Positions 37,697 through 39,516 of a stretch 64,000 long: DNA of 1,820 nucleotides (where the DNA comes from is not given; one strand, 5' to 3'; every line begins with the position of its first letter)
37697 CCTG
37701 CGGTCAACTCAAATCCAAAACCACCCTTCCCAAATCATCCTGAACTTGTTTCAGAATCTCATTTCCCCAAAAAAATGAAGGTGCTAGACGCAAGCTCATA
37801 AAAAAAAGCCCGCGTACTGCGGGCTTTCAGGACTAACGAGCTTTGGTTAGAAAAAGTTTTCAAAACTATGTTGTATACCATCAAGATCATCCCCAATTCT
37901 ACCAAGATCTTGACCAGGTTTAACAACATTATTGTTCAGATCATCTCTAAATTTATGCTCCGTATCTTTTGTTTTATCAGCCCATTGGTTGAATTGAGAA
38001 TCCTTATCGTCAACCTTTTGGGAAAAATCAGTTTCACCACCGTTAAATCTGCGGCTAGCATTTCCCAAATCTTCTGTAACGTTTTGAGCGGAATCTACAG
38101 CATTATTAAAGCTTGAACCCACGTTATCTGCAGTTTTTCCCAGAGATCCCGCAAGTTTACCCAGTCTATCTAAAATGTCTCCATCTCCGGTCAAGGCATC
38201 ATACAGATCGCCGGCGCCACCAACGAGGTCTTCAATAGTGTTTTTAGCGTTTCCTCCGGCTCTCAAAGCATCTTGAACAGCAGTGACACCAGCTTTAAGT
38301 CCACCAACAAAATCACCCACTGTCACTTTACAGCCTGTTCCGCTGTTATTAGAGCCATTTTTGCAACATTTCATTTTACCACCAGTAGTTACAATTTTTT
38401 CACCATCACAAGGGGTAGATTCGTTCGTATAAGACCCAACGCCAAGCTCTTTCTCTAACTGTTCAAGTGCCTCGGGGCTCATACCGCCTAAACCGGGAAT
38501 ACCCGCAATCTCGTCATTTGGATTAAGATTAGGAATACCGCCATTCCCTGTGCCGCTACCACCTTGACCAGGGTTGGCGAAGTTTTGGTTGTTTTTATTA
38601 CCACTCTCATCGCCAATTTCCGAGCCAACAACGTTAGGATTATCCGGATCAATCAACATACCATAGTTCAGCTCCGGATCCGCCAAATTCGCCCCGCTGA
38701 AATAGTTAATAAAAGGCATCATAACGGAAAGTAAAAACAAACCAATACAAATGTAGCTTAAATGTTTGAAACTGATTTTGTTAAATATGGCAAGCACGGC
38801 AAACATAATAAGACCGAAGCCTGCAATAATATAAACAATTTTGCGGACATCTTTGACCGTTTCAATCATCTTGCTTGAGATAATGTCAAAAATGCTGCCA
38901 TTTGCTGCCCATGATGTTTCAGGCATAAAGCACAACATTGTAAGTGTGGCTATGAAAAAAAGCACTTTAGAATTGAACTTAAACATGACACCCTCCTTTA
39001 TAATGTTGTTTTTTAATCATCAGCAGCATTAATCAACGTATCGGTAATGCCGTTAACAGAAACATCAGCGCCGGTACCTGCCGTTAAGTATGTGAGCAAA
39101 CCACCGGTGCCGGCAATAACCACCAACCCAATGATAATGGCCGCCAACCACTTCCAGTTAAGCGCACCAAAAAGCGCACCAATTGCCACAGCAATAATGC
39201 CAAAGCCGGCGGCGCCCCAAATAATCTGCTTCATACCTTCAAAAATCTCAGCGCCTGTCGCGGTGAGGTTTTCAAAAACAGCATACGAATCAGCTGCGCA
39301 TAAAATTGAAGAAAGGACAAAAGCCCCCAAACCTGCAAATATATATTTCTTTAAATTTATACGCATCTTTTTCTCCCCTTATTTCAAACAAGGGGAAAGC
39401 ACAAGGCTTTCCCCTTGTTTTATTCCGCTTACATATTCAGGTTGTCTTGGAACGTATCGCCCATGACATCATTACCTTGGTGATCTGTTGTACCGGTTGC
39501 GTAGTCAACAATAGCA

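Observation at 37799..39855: Stand-alone three-gene operon of VirB2/TrbC-like pilin paralogs with no type IV secretion machinery nearby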

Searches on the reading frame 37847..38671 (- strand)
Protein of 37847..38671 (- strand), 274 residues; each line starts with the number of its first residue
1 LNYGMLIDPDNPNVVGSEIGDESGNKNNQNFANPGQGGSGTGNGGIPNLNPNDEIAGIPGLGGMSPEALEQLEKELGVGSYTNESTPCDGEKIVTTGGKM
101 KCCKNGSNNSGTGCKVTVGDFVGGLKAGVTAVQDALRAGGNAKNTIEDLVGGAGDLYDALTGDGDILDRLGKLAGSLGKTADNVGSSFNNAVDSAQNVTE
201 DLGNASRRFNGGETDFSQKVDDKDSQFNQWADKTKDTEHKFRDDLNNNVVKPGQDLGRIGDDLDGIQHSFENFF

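Call 92: search_solved_structures(query=window:37847-38671:-, max_evalue=1)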
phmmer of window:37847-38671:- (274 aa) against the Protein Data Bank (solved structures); distinct sequences matched with E-value up to 1: 4.
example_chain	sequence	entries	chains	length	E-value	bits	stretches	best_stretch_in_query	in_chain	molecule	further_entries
9qbx_A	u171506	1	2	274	0.0015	21.5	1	81-154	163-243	Epimerase opaE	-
4abx_A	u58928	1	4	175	0.65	12.8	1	117-204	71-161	DNA REPAIR PROTEIN RECN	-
9unw_A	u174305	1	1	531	0.72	12.7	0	130-167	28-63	T-complex protein 1 subunit zeta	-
4b2t_Z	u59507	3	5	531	0.9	12.4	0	130-167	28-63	T-COMPLEX PROTEIN 1 SUBUNIT ZETA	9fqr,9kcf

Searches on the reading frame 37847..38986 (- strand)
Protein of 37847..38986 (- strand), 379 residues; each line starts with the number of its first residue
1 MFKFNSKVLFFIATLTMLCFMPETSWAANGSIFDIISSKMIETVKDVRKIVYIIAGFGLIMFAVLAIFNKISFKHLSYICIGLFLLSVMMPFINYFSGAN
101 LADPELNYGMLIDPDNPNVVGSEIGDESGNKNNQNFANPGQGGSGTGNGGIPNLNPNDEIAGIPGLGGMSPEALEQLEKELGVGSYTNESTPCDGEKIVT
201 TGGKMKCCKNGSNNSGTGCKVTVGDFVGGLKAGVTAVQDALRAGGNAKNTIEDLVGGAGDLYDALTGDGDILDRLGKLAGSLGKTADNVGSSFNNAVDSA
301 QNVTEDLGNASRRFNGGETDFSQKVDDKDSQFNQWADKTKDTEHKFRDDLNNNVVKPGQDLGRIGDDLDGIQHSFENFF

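Call 3: search_protein_families(library=pfam, proteins=[window:37847-38986:-], max_evalue=10)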
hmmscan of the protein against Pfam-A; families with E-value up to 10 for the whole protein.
window:37847-38986:- (379 aa): 4 families
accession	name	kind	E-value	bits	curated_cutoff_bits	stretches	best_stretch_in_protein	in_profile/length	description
PF04956.18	TrbC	-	3.6e-05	24.3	27.9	1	5-86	8-88/98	TrbC/VIRB2 pilin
PF10824.14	T7SS_ESX_EspC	-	0.0055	17.6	23.5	1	273-347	10-81/100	Excreted virulence factor EspC, type VII ESX diderm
PF14808.11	TMEM164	-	0.12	12.3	25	1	20-114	95-185/217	TMEM164 family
PF20667.3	Sec10_N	-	0.16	12.5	27.4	1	301-363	20-81/118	Exocyst complex component Sec10, N-terminal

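Call 4: search_protein_families(library=ncbifam, proteins=[window:37847-38986:-], max_evalue=10)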
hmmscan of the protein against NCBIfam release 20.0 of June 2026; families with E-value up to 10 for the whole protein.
window:37847-38986:- (379 aa): 5 families
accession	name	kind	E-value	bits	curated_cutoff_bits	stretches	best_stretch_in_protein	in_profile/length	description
TIGR00996.1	Mtu_fam_mce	paralog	0.025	13.8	140.5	1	250-348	131-227/291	MCE family protein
NF040480.1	CGLAU_01105_fam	hypoth_equivalog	0.031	14.5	45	1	222-352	20-147/179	CGLAU_01105 family protein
NF058645.1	MCPCtpMPsAe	equivalog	0.17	10.6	900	1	234-320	223-307/558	methyl-accepting chemotaxis protein CtpM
NF045951.1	MAG0110_fam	subfamily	0.19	10.9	98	1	3-97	77-165/237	MAG0110 family membrane protein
TIGR02206.1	intg_mem_TP0381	subfamily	0.2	11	75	1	25-100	97-176/222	TMEM164-related integral membrane acyltransferase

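Call 9: find_encoding_contigs(protein=window:37847-38986:-, flank=10000, max_places=6)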
Protein window:37847-38986:- (379 aa): 7 contigs read that carry it; 6 places shown.
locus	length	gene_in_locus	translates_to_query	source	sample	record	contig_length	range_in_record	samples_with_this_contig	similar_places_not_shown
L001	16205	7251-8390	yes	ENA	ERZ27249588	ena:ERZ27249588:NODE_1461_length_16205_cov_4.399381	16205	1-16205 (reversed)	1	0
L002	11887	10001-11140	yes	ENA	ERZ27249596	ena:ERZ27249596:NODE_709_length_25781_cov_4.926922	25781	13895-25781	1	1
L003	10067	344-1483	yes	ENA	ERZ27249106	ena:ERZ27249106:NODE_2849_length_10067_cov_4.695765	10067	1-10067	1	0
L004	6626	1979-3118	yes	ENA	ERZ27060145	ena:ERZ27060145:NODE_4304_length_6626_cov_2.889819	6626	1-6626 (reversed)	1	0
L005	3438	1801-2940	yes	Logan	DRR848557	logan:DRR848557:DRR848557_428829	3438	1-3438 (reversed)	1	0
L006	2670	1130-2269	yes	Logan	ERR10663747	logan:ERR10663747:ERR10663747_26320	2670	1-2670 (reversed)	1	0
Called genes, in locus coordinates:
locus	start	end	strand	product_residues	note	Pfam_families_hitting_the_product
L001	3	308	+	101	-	?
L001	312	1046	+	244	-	PF00005:ABC_tran, PF13304:AAA_21 (faint)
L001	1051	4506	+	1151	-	PF23357:DUF7088, PF09822:ABC_transp_aux, PF14238:DUF4340 (weak)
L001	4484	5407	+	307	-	PF01545:Cation_efflux, PF16916:ZT_dimer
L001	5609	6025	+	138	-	PF12686:DUF3800 (weak)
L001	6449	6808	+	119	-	PF04956:TrbC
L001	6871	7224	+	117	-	PF04956:TrbC (weak)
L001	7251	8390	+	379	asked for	-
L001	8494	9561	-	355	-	PF21016:RlmN_N, PF04055:Radical_SAM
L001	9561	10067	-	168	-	PF06776:IalB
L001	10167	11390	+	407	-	PF01743:PolyA_pol, PF12627:PolyA_pol_RNAbd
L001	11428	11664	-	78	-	-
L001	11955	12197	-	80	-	-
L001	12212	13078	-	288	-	PF02195:ParB_N, PF17762:HTH_ParB, PF23552:ParB_C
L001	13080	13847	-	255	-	PF00142:Fer4_NifH, PF01656:CbiA, PF02374:ArsA_ATPase (weak), PF06564:CBP_BcsQ, PF09140:MipZ, PF10609:ParA, PF13614:AAA_31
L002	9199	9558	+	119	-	PF04956:TrbC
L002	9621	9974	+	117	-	PF04956:TrbC (weak)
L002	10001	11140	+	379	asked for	-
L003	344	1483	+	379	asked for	-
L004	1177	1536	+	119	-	PF04956:TrbC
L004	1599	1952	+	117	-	PF04956:TrbC (weak)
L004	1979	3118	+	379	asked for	-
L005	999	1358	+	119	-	PF04956:TrbC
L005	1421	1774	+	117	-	PF04956:TrbC (weak)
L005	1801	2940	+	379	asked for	-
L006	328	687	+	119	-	PF04956:TrbC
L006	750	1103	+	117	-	PF04956:TrbC (weak)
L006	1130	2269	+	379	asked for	-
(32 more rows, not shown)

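Call 45: find_homologous_proteins(query=window:37847-38986:-, max_evalue=0.001)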
Query window:37847-38986:- (379 aa): 139 proteins with E <= 0.001 among 6929 candidates; the best 120 are listed.
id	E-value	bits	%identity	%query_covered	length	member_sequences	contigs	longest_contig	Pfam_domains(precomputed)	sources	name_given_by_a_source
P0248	4.7e-251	850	100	100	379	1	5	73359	-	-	-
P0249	1.5e-141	490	64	100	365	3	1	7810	-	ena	-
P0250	1.4e-121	424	59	100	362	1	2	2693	-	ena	-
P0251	4.3e-85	304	45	97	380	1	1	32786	-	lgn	-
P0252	9.8e-80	287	44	100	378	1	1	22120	-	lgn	-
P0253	4.4e-58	215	40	92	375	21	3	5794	PF04956.19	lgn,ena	-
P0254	1.0e-51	194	35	92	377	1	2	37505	-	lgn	-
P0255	3.9e-48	183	39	86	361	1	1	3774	-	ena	-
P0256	8.4e-48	181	37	92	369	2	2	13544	-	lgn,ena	-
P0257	2.1e-47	180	37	94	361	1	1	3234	-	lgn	-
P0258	3.8e-46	176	36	97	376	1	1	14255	-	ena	-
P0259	6.8e-46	175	36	97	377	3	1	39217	-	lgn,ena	-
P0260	7.7e-46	175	38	92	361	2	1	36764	-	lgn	-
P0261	9.5e-46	175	40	90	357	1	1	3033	PF04956.19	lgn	-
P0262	1.0e-45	175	39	97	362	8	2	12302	-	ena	-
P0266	3.4e-44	170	37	98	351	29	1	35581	PF04956.19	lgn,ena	-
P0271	2.7e-43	167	36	93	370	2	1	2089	PF04956.19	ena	-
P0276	1.3e-41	161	39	81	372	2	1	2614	PF04956.19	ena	-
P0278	7.3e-41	159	36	91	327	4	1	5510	PF04956.19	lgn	-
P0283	5.9e-39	152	39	82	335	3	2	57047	PF04956.19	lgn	-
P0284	1.4e-38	151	34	97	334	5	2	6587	PF04956.19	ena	-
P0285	1.5e-38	151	37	83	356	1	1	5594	PF04956.19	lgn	-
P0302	2.7e-34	137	37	76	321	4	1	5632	PF04956.19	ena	-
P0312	4.7e-33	133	33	97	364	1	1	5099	PF04956.19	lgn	-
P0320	1.0e-32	132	30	92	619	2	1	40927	PF04956.19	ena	-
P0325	2.2e-32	131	33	86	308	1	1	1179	PF04956.19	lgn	-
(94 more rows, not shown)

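Call 59: predict_structure(alignment_id=A3)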
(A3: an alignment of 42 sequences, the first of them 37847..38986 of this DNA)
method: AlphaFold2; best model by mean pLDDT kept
length: 379 residues; sequences in the alignment: 42
mean_pLDDT: 49.0   pTM: 0.30
mean pLDDT of the five models: 49.0, 48.0, 47.6, 46.3, 45.5
residues with pLDDT >= 90: 0; 70-90: 44; 50-70: 119; < 50: 216
segments of 3 or more residues with pLDDT < 50: 27-29, 108-110, 116-169, 175-192, 196-198, 202-207, 209-273, 275-296, 349-379
pLDDT, mean of each block of 10 residues (from residue 1): 67 78 52 52 56 69 71 70 72 64 52 48 38 36 33 37 39 48 37 48 47 40 36 37 33 35 39 43 38 48 55 53 59 64 55 38 37 37
secondary structure, 60 per line:
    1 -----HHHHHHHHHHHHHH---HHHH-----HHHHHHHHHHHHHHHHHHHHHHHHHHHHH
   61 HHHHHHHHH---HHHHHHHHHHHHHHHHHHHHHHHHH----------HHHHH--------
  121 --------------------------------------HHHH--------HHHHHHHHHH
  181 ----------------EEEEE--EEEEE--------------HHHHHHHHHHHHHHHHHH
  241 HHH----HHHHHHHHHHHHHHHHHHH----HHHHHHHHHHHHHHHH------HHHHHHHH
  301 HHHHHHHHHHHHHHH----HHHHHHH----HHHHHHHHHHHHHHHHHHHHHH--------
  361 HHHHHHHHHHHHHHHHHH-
elements in order: H6-19 H23-26 H32-69 H73-97 H108-112 H159-162 H171-180 E197-201 E204-208 H223-243 H248-266 H271-286 H293-315 H320-326 H331-352 H361-378

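Call 61: search_protein_families(library=pfam, alignment_id=A3, max_evalue=0.01)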
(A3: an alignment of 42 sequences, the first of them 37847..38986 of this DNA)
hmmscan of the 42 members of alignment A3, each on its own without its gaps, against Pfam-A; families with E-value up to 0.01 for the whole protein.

A. member 1, window:37847-38986:- (379 aa): 2 families
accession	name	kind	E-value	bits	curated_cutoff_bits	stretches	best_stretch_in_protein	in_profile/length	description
PF04956.18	TrbC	-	3.6e-05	24.3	27.9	1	5-86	8-88/98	TrbC/VIRB2 pilin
PF10824.14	T7SS_ESX_EspC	-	0.0055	17.6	23.5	0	273-347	10-81/100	Excreted virulence factor EspC, type VII ESX diderm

B. families by the number of members that match (of 42 scanned): 7 families
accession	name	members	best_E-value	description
PF04956.18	TrbC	38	5.2e-08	TrbC/VIRB2 pilin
PF15984.10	Collagen_mid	4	0.00013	Bacterial collagen, middle region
PF10824.14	T7SS_ESX_EspC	2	0.0017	Excreted virulence factor EspC, type VII ESX diderm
PF20155.4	TMP_3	2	0.0037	Tape measure protein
PF03223.20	V-ATPase_C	1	0.0036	V-ATPase subunit C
PF12732.12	YtxH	1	0.0053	YtxH-like protein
PF07921.17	Fibritin_C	1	0.0053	Fibritin C-terminal region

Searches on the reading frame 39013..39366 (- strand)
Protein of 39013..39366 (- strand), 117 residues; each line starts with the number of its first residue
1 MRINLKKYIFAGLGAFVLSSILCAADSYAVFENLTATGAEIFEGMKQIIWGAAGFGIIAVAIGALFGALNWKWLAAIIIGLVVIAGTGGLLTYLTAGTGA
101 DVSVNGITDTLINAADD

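Call 3: search_protein_families(library=pfam, proteins=[window:39013-39366:-], max_evalue=10)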
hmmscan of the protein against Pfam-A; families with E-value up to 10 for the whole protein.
window:39013-39366:- (117 aa): 7 families
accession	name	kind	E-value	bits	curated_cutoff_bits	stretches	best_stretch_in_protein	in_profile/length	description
PF04956.18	TrbC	-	6.8e-06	26.7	27.9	1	9-93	15-97/98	TrbC/VIRB2 pilin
PF12832.13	MFS_1_like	-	0.0011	18.5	25.2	1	10-83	97-164/373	MFS_1 like family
PF11992.13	TgpA_N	-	0.15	11.4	30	1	48-95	19-72/333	TgpA N-terminal domain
PF12698.13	ABC2_membrane_3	-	1.4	8.4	31.6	1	9-95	207-290/347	ABC-2 family transporter protein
PF11808.13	PhoR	-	1.8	9.5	27.1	1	46-82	3-39/86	Phosphate regulon sensor protein PhoR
PF03591.19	AzlC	-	2.7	8.9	32.1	1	53-114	4-65/137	AzlC protein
PF18895.5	T4SS_pilin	-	6.7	7.3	26.6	1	9-61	15-64/71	Type IV secretion system pilin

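Call 4: search_protein_families(library=ncbifam, proteins=[window:39013-39366:-], max_evalue=10)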
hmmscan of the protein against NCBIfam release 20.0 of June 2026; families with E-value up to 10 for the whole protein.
window:39013-39366:- (117 aa): 0 families
